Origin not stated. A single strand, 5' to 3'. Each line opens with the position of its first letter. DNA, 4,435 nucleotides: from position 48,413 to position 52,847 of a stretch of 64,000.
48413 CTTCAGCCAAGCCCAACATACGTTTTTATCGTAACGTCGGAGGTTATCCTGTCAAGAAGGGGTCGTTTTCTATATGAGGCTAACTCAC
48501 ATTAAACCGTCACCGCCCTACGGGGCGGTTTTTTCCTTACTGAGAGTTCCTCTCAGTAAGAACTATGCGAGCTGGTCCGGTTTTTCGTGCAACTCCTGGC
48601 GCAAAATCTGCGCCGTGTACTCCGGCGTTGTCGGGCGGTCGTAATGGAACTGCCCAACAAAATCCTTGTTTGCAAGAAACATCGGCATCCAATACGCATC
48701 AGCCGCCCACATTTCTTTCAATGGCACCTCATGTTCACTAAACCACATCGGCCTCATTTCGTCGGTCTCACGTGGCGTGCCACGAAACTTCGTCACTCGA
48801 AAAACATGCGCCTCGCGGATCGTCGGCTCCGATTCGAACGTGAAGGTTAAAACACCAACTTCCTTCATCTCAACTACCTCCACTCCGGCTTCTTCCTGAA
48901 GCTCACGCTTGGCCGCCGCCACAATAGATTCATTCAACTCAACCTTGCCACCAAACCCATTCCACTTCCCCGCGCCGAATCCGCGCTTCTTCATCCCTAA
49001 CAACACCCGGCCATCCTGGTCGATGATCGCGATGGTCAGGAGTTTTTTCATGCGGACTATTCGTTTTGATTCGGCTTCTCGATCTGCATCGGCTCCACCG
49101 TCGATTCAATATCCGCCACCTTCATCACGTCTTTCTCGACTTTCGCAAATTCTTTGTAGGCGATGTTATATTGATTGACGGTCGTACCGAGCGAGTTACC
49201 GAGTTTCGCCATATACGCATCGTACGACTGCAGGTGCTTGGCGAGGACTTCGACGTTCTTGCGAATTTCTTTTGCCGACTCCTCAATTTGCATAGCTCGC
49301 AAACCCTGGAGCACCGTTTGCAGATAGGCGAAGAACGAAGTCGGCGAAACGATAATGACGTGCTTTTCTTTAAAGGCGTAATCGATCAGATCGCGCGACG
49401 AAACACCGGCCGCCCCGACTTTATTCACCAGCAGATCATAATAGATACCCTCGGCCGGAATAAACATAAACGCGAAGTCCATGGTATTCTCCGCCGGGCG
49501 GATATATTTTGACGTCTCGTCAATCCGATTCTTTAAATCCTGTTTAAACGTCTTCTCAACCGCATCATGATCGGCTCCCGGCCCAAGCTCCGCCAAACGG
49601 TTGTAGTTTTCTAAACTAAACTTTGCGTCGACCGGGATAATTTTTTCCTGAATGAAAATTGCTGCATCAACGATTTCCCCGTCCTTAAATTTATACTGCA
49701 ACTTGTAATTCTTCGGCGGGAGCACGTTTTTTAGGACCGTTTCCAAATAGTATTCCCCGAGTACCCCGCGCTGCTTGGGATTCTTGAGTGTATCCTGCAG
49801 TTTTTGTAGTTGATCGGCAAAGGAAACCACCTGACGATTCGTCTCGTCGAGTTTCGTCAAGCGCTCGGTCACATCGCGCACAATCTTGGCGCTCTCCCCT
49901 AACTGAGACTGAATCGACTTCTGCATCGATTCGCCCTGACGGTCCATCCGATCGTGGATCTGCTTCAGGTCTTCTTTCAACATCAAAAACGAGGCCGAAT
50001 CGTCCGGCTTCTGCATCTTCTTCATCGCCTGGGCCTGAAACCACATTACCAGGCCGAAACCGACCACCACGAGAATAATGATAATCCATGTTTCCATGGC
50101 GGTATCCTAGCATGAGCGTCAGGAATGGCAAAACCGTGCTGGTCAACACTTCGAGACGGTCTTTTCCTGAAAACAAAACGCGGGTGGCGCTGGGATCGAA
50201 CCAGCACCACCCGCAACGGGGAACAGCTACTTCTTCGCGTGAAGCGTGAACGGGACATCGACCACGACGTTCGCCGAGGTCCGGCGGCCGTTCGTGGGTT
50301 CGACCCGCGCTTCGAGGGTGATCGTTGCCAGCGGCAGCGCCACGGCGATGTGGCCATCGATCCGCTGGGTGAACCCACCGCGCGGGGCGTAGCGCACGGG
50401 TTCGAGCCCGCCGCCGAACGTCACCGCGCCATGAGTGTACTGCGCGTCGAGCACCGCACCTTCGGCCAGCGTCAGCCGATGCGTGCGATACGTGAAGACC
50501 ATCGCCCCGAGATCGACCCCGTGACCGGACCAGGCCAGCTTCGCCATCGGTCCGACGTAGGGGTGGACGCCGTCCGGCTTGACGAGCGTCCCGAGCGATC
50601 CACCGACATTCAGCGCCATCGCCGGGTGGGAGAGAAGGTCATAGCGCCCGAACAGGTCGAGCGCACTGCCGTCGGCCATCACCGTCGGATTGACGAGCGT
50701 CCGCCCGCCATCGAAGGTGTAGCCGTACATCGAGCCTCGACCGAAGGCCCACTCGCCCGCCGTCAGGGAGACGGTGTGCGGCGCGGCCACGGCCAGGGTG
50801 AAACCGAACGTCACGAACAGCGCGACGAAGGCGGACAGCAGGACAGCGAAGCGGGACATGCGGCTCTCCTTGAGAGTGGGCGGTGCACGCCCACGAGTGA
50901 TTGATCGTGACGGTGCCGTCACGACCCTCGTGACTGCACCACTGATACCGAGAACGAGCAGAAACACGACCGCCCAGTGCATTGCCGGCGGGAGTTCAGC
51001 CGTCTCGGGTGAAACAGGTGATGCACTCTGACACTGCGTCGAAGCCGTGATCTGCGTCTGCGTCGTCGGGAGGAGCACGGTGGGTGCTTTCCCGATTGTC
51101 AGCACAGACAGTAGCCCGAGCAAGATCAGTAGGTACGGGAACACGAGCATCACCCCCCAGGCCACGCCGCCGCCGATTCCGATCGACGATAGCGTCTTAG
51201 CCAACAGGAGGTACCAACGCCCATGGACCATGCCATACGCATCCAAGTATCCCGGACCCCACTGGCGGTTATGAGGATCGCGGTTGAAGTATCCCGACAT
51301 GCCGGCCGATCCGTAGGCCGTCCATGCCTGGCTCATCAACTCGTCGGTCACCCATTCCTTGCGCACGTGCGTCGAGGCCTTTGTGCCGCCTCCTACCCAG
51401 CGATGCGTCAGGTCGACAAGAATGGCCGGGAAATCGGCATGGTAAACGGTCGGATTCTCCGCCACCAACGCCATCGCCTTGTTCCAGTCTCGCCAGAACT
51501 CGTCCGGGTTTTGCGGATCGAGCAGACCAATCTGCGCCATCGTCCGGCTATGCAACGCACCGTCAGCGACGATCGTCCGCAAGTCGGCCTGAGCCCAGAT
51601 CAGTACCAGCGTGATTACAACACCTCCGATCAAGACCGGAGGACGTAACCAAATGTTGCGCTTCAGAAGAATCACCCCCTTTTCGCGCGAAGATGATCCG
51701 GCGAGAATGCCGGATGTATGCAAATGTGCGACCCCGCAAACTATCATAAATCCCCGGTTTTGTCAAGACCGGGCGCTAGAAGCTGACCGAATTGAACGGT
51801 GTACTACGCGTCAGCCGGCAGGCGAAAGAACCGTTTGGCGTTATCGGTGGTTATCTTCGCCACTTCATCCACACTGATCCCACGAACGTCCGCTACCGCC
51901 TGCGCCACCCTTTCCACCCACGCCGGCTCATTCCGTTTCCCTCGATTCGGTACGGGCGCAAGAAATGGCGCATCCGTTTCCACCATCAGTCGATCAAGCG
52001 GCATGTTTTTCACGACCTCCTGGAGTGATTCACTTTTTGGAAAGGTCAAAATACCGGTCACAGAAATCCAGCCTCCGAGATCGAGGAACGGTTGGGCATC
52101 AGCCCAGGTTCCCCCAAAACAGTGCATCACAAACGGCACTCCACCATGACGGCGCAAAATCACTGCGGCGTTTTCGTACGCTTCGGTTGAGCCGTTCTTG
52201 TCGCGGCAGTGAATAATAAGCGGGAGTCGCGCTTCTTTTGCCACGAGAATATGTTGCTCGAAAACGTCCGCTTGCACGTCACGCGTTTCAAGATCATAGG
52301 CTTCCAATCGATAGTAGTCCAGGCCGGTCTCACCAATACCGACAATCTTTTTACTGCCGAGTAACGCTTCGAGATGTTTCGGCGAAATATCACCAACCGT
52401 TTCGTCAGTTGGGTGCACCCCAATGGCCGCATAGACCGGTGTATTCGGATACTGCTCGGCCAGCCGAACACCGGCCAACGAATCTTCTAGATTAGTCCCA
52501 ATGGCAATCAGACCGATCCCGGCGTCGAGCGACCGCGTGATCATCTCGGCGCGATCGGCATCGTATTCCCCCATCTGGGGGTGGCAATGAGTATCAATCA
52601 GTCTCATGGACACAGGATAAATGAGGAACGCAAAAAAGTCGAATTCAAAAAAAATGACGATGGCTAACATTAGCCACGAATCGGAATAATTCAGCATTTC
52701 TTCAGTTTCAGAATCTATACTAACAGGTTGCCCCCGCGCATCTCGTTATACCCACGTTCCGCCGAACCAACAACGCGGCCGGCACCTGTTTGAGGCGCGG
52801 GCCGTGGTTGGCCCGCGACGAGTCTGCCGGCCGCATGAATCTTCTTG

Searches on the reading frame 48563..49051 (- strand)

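Call 59: search_protein_families(library=pfam, proteins=[window:48563-49051:-], max_evalue=0.001)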
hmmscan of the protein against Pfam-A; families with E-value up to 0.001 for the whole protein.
window:48563-49051:- (162 aa): 2 families
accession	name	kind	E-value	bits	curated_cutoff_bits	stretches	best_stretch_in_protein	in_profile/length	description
PF00293.34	NUDIX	-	7.8e-17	62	21.1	1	7-124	8-133/134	NUDIX domain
PF14815.12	NUDIX_4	-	0.00084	19.6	35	0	7-109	3-98/113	NUDIX domain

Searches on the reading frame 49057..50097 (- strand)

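Call 59: search_protein_families(library=pfam, proteins=[window:49057-50097:-], max_evalue=0.001)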
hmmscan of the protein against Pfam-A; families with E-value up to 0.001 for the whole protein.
window:49057-50097:- (346 aa): 1 family
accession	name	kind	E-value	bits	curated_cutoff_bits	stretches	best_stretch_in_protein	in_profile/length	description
PF02646.22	RmuC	-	5.7e-52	177.1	26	1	43-328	2-282/291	RmuC family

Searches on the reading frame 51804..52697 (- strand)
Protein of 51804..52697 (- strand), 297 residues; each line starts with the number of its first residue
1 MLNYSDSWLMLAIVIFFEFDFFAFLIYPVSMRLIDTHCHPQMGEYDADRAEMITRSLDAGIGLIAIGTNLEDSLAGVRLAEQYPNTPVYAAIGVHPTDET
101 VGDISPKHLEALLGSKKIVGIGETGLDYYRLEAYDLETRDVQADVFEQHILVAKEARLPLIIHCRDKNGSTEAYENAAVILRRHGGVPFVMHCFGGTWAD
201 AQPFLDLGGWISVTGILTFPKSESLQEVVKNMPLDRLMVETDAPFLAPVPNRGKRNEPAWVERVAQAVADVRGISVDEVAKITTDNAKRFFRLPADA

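Call 59: search_protein_families(library=pfam, proteins=[window:51804-52697:-], max_evalue=0.001)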
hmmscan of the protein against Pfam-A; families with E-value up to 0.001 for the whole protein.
window:51804-52697:- (297 aa): 2 families
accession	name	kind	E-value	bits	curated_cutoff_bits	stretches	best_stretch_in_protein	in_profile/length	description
PF01026.27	TatD_DNase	-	2.1e-75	253.8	27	1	34-292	1-253/253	TatD related DNase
PF04909.20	Amidohydro_2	-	4.2e-06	27.2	26.4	1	152-293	133-289/289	Amidohydrolase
